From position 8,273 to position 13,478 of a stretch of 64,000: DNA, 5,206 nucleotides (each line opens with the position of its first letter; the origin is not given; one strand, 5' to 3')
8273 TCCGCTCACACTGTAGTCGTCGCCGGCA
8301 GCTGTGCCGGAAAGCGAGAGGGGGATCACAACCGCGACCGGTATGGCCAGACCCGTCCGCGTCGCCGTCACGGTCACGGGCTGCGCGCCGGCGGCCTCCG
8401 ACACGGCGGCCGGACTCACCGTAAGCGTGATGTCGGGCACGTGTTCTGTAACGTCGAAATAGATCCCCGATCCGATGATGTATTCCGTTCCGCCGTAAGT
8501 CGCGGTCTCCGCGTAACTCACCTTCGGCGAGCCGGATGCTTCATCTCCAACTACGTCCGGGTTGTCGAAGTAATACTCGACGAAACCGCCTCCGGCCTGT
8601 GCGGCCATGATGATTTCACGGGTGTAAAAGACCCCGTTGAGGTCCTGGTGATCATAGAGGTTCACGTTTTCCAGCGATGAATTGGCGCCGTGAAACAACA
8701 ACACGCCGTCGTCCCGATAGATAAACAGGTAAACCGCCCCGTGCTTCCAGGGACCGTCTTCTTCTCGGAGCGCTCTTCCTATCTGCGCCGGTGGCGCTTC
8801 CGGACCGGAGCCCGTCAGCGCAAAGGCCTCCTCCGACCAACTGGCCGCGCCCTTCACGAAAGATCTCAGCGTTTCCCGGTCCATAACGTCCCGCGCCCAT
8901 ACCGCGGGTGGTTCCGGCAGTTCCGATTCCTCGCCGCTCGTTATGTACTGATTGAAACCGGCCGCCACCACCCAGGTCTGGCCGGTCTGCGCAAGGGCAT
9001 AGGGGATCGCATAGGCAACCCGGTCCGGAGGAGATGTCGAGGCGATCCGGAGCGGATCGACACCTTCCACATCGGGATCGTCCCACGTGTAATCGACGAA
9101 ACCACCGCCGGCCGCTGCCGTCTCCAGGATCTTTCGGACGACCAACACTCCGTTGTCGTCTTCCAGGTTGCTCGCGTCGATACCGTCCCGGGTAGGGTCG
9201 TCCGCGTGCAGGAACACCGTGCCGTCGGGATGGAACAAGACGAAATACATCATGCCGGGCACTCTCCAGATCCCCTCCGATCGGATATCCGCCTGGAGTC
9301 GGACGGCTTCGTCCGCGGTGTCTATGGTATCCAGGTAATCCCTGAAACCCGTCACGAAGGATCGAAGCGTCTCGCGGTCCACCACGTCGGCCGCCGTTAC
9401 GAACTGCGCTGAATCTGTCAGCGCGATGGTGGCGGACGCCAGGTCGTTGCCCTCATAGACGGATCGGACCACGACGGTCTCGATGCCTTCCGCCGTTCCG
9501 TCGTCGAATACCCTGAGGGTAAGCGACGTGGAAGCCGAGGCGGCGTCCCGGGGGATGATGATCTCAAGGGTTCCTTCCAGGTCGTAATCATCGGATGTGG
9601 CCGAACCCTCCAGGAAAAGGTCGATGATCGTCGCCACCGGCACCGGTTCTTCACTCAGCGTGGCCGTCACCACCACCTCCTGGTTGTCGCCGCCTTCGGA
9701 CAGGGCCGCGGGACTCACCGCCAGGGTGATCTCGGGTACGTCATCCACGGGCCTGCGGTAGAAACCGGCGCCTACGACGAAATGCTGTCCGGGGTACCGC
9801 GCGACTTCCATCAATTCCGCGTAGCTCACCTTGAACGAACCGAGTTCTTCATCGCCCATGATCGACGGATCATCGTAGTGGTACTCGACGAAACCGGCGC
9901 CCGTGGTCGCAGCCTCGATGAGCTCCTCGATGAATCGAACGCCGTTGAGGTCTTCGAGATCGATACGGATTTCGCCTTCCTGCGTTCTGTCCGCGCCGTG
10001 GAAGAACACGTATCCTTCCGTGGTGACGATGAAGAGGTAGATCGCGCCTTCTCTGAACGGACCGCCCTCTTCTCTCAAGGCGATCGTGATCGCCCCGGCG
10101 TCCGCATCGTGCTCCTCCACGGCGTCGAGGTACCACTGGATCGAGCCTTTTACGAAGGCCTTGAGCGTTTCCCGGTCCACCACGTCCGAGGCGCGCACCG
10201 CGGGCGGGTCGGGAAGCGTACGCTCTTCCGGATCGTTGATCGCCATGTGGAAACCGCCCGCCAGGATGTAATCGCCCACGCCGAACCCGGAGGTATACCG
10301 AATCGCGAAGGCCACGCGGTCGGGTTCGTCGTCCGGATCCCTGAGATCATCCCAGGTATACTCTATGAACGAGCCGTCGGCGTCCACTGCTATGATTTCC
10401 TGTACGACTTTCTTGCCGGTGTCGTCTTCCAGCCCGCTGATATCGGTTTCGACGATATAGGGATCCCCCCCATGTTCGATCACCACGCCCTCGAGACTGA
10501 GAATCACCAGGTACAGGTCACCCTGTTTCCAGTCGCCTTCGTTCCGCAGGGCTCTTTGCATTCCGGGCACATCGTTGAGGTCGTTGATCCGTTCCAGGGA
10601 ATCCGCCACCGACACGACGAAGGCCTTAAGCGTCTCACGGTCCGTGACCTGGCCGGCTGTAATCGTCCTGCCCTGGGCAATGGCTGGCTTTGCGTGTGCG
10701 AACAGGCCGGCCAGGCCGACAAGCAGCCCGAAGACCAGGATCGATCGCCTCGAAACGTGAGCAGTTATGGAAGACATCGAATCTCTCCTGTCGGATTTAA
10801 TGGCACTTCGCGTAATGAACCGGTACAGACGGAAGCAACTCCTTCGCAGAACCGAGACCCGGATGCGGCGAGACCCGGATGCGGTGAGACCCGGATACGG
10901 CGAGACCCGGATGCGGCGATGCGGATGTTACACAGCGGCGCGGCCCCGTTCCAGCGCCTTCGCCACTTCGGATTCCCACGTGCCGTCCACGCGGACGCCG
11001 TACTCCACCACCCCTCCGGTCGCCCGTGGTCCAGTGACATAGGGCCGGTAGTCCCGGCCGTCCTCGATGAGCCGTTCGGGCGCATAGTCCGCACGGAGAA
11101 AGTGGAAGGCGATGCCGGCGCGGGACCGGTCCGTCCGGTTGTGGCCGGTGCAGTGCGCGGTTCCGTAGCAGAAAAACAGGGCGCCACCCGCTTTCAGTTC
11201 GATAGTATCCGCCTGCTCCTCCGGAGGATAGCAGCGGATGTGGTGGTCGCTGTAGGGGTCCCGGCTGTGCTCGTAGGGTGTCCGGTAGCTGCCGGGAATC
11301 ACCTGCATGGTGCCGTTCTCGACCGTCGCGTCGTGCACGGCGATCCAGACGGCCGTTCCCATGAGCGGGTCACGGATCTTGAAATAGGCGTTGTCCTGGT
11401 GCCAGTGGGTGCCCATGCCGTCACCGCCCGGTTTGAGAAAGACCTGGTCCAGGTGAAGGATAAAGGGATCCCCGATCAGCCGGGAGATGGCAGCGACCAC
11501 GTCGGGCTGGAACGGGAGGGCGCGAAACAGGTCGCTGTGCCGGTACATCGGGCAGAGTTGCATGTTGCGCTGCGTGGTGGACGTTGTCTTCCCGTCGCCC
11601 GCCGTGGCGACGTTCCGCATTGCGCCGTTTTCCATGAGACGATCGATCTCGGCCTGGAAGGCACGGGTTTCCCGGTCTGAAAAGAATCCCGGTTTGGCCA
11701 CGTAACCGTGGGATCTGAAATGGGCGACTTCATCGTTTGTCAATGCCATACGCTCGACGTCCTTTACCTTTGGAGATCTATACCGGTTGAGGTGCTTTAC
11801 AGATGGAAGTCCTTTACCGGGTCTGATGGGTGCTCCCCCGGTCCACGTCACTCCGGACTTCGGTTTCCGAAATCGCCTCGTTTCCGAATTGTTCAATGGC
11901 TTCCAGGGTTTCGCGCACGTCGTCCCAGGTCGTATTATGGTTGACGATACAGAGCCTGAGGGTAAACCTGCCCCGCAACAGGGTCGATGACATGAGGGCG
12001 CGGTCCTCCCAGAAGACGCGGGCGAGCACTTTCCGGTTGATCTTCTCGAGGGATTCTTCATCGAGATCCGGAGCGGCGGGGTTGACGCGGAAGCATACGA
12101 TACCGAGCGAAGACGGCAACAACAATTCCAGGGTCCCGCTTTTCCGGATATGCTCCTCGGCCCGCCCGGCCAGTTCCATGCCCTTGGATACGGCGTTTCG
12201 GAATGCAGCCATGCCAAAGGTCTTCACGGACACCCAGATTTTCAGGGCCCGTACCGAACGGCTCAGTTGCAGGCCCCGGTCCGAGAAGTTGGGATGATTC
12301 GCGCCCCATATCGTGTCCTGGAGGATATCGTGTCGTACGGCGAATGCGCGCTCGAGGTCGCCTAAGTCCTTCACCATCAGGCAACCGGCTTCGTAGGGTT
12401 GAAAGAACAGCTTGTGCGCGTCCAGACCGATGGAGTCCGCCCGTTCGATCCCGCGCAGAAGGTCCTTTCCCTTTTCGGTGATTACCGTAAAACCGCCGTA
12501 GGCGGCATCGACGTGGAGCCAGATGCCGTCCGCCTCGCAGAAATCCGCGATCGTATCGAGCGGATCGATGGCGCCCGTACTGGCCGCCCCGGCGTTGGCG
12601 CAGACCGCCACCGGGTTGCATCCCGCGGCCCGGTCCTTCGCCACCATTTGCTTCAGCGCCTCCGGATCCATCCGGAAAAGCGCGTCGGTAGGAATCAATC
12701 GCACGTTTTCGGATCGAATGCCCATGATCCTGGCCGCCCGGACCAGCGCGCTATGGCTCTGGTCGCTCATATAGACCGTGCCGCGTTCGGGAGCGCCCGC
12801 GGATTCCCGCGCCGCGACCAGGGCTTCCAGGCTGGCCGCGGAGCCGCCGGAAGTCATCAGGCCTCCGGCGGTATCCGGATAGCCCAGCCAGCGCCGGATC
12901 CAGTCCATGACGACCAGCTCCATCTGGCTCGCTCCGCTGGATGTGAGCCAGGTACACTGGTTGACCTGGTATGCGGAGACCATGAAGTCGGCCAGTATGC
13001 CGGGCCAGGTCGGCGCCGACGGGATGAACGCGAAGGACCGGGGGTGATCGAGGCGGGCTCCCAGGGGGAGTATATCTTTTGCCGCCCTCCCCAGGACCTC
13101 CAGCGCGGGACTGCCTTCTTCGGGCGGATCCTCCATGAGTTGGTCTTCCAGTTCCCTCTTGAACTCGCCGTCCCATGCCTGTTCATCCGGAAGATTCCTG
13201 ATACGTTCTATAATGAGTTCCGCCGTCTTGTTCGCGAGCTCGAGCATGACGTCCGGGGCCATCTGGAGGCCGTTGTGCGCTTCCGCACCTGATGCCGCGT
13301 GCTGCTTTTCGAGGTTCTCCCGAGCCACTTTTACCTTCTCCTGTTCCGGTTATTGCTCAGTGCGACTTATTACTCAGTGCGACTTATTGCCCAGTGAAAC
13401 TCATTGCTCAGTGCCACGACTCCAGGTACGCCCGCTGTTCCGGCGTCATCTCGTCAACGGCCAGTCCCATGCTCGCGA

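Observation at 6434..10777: Autotransporter whose passenger is built from four Cache ligand-binding domains plus Calx-beta and Big_2 modules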

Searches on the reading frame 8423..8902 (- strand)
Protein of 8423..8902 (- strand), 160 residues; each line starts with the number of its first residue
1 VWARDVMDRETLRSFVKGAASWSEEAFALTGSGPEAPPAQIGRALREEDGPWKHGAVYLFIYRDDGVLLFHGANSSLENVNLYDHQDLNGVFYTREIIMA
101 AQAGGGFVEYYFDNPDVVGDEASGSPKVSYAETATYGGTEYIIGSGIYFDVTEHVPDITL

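Call 43: search_solved_structures(query=A4, max_evalue=0.01, show_alignments=5)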
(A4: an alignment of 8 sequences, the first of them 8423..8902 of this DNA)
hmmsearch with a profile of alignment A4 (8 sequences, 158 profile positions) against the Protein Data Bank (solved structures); distinct sequences matched with E-value up to 0.01: 5.
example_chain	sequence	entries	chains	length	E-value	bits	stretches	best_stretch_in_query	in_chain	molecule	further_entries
2qhk_A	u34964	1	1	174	5.1e-13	52.2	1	35-152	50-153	Methyl-accepting chemotaxis protein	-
4exo_A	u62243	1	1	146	7.7e-13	51.7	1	35-151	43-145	Methyl-accepting chemotaxis protein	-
4k08_A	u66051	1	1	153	1.9e-12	50.4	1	38-151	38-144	Methyl-accepting chemotaxis sensory transducer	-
5g4y_A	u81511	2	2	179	3.9e-10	42.9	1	33-151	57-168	Methyl-accepting chemotaxis sensory transducer with Cache sensor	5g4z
3ub6_A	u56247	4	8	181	2.7e-08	36.9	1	47-146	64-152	chemoreceptor TlpB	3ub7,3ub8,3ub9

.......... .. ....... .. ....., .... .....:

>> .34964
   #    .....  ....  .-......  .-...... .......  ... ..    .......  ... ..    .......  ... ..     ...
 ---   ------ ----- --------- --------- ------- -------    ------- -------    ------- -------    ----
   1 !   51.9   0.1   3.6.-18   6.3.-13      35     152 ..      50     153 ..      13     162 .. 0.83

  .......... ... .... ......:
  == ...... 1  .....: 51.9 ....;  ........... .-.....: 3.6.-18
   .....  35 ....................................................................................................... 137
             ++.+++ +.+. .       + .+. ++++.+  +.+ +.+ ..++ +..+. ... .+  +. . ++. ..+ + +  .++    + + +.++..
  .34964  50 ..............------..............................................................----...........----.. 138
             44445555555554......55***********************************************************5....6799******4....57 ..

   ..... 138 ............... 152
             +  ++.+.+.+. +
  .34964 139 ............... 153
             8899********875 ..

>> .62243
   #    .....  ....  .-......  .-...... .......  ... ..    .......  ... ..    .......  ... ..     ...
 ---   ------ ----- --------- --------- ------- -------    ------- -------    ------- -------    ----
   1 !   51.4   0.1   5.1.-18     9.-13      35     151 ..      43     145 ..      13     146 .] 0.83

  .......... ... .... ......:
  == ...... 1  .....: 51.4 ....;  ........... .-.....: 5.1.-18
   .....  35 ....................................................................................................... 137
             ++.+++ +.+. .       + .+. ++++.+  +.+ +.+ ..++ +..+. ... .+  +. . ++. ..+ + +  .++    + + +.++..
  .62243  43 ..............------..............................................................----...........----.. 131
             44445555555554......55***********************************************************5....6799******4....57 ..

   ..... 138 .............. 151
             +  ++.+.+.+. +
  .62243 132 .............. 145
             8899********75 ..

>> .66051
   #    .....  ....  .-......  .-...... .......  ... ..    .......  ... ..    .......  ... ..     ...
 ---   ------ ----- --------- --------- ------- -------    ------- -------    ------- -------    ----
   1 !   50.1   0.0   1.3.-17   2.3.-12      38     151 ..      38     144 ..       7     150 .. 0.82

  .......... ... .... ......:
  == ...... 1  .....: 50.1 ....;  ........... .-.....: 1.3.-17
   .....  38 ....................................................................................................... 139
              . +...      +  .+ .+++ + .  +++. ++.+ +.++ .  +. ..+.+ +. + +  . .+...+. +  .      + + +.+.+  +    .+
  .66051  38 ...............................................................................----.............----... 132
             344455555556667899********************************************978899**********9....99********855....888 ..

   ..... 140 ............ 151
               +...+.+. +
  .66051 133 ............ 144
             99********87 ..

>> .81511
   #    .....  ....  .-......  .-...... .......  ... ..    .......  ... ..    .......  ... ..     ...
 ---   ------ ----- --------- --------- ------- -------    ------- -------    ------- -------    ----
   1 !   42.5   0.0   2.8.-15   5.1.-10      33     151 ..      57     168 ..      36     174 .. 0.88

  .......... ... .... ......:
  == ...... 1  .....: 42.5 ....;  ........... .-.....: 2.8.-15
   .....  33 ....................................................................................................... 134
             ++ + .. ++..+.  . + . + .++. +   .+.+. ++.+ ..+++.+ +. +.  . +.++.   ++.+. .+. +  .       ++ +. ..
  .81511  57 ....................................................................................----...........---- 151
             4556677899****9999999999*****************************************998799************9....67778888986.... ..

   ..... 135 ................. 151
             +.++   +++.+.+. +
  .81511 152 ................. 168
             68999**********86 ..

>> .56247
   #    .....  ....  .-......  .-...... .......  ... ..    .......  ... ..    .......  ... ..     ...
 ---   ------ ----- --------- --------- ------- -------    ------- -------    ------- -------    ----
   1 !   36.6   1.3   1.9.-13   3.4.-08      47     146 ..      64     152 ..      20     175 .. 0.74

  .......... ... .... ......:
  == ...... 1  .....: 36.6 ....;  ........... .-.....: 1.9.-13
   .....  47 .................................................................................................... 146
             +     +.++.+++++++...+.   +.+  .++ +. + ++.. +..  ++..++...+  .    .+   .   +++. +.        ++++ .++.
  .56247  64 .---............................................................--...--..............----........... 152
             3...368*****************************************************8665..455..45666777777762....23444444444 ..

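Call 101: find_homologous_proteins(query=window:8423-8902:-, max_evalue=1e-8)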
Query window:8423-8902:- (160 aa): 13 proteins with E <= 1e-8 among 105 candidates.
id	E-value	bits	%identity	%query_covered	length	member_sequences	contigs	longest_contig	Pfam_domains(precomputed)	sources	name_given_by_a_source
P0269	3.7e-33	133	50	93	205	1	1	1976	PF08269.18,PF17200.11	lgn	-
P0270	1.6e-27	114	43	94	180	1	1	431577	PF08269.18,PF17200.11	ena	-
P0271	2.6e-25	107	46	93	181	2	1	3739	PF08269.18,PF17200.11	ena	-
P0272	3.3e-25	107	46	91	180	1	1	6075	PF08269.18,PF17200.11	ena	-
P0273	1.1e-24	105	42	88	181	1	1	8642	PF08269.18,PF17200.11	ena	-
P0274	1.4e-24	105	43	88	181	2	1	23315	PF08269.18,PF17200.11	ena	-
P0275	4.2e-24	103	44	88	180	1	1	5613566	PF08269.18,PF17200.11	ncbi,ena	-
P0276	4.9e-24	103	45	91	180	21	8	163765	PF08269.18,PF17200.11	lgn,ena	-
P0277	6.3e-24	103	46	90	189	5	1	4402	PF08269.18,PF17200.11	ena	-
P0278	1.7e-23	101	43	88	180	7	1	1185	PF08269.18,PF17200.11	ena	-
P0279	1.1e-22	98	60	52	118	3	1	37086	PF08269.18,PF17200.11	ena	-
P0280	3.9e-15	74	48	56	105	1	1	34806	PF08269.18,PF17200.11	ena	-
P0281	5.1e-11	61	33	95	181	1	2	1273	PF08269.18,PF17200.11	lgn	-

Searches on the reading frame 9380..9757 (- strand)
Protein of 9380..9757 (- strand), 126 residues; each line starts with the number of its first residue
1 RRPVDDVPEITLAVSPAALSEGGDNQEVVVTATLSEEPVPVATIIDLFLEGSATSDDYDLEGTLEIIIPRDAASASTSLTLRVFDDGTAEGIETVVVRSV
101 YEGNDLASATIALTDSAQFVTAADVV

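Call 6: search_protein_families(library=pfam, proteins=[window:9380-9757:-], max_evalue=10)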
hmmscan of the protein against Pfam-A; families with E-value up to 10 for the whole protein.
seq(126 aa): 0 families

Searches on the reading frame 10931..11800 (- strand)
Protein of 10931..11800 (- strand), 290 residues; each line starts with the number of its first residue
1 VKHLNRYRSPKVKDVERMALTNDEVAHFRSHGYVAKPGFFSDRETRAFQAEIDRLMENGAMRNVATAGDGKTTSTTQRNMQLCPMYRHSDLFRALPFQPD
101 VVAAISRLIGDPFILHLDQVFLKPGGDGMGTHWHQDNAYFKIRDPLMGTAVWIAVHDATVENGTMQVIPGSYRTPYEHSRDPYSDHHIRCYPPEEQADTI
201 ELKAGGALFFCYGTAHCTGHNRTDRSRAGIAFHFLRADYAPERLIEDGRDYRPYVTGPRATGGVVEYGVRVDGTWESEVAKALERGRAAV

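Call 20: search_protein_families(library=pfam, proteins=[window:10931-11800:-], max_evalue=0.001)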
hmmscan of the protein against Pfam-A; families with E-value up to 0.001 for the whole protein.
window:10931-11800:- (290 aa): 2 families
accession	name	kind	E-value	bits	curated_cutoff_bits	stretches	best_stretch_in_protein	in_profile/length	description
PF05721.19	PhyH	-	2.4e-28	100.3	22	1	28-228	1-212/213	Phytanoyl-CoA dioxygenase (PhyH)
PF23169.1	HalD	-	0.00074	19.4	26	0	25-117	10-102/228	Halogenase D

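Call 87: search_protein_families(library=ncbifam, proteins=[window:10931-11800:-], max_evalue=0.00001)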
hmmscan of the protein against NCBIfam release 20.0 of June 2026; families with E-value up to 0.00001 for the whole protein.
window:10931-11800:- (290 aa): 3 families
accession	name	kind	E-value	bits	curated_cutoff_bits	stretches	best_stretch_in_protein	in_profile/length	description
TIGR02408.1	ectoine_ThpD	equivalog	4.3e-17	62.3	336.5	1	19-188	16-185/277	ectoine hydroxylase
NF052437.1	MPhHdxlPhnYGIM8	equivalog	2.6e-14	53.3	500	1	18-230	3-209/260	methylphosphonate hydroxylase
TIGR01762.1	chlorin-enz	subfamily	6.1e-10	38.9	226.3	1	19-175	2-160/288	chlorinating enzyme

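Call 89: search_solved_structures(query=window:10931-11800:-, max_evalue=0.00001)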
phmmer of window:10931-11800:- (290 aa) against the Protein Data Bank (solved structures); distinct sequences matched with E-value up to 0.00001: 10.
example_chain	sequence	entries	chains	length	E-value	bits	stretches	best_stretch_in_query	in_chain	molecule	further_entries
4xab_A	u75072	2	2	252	1.8e-13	53.3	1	114-237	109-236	EvdO2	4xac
5epa_A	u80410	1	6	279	2e-13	53.2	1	20-249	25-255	SnoK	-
5ep9_A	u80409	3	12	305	5.3e-13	51.8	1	25-237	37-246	SnoN,Epimerase SnoN | SnoN,SnoN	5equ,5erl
6zyk_A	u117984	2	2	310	3.8e-11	45.7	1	96-241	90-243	Monooxygenase | Uncharacterized protein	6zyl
2opw_A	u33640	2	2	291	3.4e-10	42.5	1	85-238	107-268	PHYHD1 protein | Phytanoyl-CoA dioxygenase domain-containing protein 1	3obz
4mhr_A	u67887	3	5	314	1.2e-08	37.5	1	24-195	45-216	Ectoine hydroxylase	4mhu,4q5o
3gja_A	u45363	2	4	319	6.5e-08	35.1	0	18-180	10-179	CytC3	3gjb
7bid_A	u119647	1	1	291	9.1e-08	34.6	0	61-101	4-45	v31WRAP-T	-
2a1x_A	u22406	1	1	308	1.2e-07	34.2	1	20-238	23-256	Phytanoyl-CoA dioxygenase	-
3emr_A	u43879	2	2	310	2.9e-07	33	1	17-173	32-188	EctD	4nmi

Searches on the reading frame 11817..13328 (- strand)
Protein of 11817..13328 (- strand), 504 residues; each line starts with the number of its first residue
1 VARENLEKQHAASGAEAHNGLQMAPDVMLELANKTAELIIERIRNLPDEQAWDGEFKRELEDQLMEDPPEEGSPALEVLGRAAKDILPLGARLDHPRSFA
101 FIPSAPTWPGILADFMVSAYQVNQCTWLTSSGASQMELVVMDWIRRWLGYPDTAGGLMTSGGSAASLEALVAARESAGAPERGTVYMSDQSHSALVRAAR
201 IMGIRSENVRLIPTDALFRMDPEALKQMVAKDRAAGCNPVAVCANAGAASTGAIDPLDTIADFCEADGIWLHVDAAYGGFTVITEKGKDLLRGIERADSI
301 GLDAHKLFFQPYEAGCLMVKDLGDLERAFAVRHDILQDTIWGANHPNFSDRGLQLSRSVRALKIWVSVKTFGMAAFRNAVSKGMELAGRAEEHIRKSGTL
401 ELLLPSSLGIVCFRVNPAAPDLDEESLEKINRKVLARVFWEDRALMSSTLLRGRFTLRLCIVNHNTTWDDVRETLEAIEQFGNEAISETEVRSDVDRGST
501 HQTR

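Call 20: search_protein_families(library=pfam, proteins=[window:11817-13328:-], max_evalue=0.001)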
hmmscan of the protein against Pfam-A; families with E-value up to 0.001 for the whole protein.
window:11817-13328:- (504 aa): 3 families
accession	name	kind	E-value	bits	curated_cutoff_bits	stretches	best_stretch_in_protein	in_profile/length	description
PF00282.25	Pyridoxal_deC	-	1.6e-67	228.3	27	1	63-415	7-374/375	Pyridoxal-dependent decarboxylase conserved domain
PF00266.25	Aminotran_5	-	6.4e-08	32.4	21.5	1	144-276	52-177/371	Aminotransferase class-V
PF00155.27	Aminotran_1_2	-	1.3e-06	28.3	19.7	1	153-281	64-192/361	Aminotransferase class I and II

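Call 87: search_protein_families(library=ncbifam, proteins=[window:11817-13328:-], max_evalue=0.00001)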
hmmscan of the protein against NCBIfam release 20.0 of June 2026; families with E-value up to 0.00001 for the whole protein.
window:11817-13328:- (504 aa): 8 families
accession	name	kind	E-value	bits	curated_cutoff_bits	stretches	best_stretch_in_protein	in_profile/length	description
NF052646.1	DABADecarRhbB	equivalog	8.6e-72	242.3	900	1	75-484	80-484/491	L-2,4-diaminobutyrate decarboxylase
TIGR03799.1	NOD_PanD_pyr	equivalog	6.3e-40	137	606.1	1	184-419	211-441/522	pyridoxal-dependent aspartate 1-decarboxylase PanP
TIGR03812.1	tyr_de_CO2_Arch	equivalog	6.1e-28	97.7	299.4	1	131-422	55-332/375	tyrosine decarboxylase MfnA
TIGR03811.1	tyr_de_CO2_Ent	equivalog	1e-17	63.9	905.3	1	189-281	229-326/608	tyrosine decarboxylase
NF002748.0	PRK02769.1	equivalog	1e-16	60.6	305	1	155-412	86-328/382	histidine decarboxylase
TIGR03235.1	DNA_S_dndA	equivalog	3.6e-07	29.8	480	1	185-321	91-214/353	cysteine desulfurase DndA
TIGR03402.1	FeS_nifS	equivalog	4.4e-07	29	530.75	1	157-320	63-211/379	cysteine desulfurase NifS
TIGR01788.1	Glu-decarb-GAD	equivalog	6.9e-06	25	380.4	1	182-416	138-365/431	glutamate decarboxylase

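Call 88: search_solved_structures(query=window:11817-13328:-, max_evalue=1e-10)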
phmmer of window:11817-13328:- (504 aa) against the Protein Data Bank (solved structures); distinct sequences matched with E-value up to 1e-10: 33.
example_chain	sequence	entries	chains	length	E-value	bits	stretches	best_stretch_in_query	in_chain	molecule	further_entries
4obu_E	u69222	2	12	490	8.8e-81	275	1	55-488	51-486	Pyridoxal-dependent decarboxylase domain protein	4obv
6eei_A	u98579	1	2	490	1.4e-64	221.6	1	65-479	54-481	Tyrosine decarboxylase 1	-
6eew_A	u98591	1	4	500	3.7e-61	210.3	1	60-487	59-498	Aromatic-L-amino-acid decarboxylase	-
6khn_A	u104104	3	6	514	1.9e-57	198.1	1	58-480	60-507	Tryptophan decarboxylase 1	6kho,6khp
5o5c_A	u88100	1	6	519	5.4e-56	193.3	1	92-487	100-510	Putative decarboxylase involved in desferrioxamine biosynthesis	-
7xin_A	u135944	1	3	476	1.1e-55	192.3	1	64-472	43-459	DOPA decarboxylase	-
6eem_A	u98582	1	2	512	7.7e-54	186.2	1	61-461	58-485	Tyrosine/dopa decarboxylase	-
6liu_A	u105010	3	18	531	5.5e-53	183.3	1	65-418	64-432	Tyrosine/DOPA decarboxylase 2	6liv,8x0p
6jrl_A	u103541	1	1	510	5.9e-53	183.2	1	35-466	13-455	3,4-dihydroxyphenylacetaldehyde synthase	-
8x0o_A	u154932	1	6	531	9.8e-52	179.2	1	65-418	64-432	Tyrosine/DOPA decarboxylase 2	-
4rit_B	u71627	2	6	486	1.7e-50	175.1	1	79-482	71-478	Pyridoxal-dependent decarboxylase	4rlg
4riz_A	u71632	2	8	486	3.2e-50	174.2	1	79-482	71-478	Pyridoxal-dependent decarboxylase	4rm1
4rj0_B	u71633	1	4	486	3.3e-50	174.2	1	79-482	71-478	Pyridoxal-dependent decarboxylase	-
8zpi_A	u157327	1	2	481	4.6e-50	173.7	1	58-481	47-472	Diaminobutyrate-2-oxoglutarate transaminase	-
1js3_A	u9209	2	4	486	3.4e-49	170.8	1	68-494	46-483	DOPA decarboxylase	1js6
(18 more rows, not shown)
